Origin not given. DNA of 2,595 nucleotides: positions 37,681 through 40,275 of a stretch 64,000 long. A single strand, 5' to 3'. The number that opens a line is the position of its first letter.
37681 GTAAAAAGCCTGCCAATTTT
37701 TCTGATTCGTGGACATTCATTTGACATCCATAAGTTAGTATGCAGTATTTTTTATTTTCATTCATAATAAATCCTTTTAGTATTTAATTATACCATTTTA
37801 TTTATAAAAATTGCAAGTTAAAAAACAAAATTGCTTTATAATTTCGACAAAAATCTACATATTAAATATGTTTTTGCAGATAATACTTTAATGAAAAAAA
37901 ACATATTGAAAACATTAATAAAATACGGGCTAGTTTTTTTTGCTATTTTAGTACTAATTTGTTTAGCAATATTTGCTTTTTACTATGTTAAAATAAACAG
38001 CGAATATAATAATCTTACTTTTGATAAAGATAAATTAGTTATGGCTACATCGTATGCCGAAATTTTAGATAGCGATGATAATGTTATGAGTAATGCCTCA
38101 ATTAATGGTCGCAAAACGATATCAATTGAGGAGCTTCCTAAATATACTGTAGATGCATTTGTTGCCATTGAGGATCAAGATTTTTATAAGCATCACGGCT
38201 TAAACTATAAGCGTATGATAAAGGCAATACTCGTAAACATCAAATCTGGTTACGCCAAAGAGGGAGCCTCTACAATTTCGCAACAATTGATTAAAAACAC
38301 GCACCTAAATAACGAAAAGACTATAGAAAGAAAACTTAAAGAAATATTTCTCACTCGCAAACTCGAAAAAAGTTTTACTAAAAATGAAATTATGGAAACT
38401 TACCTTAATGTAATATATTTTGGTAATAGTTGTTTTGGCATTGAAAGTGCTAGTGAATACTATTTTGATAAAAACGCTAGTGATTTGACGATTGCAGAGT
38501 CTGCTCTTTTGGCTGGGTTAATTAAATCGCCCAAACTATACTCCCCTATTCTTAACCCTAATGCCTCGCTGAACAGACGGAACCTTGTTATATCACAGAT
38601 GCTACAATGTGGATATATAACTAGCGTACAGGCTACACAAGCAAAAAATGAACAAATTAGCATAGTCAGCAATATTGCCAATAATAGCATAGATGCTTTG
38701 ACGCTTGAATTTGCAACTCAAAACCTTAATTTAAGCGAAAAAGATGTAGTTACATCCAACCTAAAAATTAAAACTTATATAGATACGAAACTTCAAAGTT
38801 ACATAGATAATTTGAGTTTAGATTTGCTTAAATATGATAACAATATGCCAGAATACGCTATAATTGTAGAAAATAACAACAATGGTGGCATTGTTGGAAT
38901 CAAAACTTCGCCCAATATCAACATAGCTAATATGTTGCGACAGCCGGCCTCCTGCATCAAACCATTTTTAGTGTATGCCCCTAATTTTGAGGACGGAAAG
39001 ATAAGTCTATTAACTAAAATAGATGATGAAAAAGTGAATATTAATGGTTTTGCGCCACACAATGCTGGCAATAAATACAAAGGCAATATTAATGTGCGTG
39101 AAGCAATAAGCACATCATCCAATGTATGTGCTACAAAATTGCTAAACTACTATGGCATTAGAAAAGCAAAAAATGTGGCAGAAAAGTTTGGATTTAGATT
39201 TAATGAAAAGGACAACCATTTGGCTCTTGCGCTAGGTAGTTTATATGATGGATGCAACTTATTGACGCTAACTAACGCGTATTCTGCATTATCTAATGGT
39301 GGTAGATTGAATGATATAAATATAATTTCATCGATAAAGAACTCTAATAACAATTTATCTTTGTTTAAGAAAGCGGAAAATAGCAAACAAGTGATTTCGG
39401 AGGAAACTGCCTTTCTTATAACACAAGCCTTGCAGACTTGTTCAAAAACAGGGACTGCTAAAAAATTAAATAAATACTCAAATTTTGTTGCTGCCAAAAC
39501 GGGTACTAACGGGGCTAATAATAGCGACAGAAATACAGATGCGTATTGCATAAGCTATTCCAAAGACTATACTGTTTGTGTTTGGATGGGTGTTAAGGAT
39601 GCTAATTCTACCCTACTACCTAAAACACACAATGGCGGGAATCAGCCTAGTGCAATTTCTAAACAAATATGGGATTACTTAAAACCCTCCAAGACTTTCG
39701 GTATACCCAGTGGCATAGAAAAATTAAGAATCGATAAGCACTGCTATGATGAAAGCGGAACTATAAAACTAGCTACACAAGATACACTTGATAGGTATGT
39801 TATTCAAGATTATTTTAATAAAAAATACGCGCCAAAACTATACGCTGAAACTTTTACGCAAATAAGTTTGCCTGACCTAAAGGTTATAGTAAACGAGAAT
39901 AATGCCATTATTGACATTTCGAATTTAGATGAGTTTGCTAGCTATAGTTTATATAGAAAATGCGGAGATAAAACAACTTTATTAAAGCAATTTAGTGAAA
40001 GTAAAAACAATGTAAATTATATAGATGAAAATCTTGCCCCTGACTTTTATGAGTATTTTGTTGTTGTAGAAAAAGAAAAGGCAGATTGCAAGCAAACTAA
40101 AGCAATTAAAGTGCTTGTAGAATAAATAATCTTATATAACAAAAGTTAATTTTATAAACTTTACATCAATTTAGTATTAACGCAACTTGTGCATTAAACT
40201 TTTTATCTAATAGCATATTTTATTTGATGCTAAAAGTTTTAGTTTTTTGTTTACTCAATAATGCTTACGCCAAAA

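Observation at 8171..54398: Dispersed family of tandem compound palindromes, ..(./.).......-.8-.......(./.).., with 31-32 bp phasing and NrdR-box-like architecture, but nowhere near ribonucleotide reductase genes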

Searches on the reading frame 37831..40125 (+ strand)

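Call 71: search_protein_families(library=pfam, proteins=[window:37831-40125:+], max_evalue=0.00001)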
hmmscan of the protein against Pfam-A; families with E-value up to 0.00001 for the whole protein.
window:37831-40125:+ (764 aa): 2 families
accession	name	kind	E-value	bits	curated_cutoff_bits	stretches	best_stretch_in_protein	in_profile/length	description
PF00912.28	Transgly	-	2.9e-62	209.7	27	1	91-257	11-177/178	Transglycosylase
PF00905.27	Transpeptidase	-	4.5e-24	85.6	22.1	1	344-613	3-297/299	Penicillin binding protein transpeptidase domain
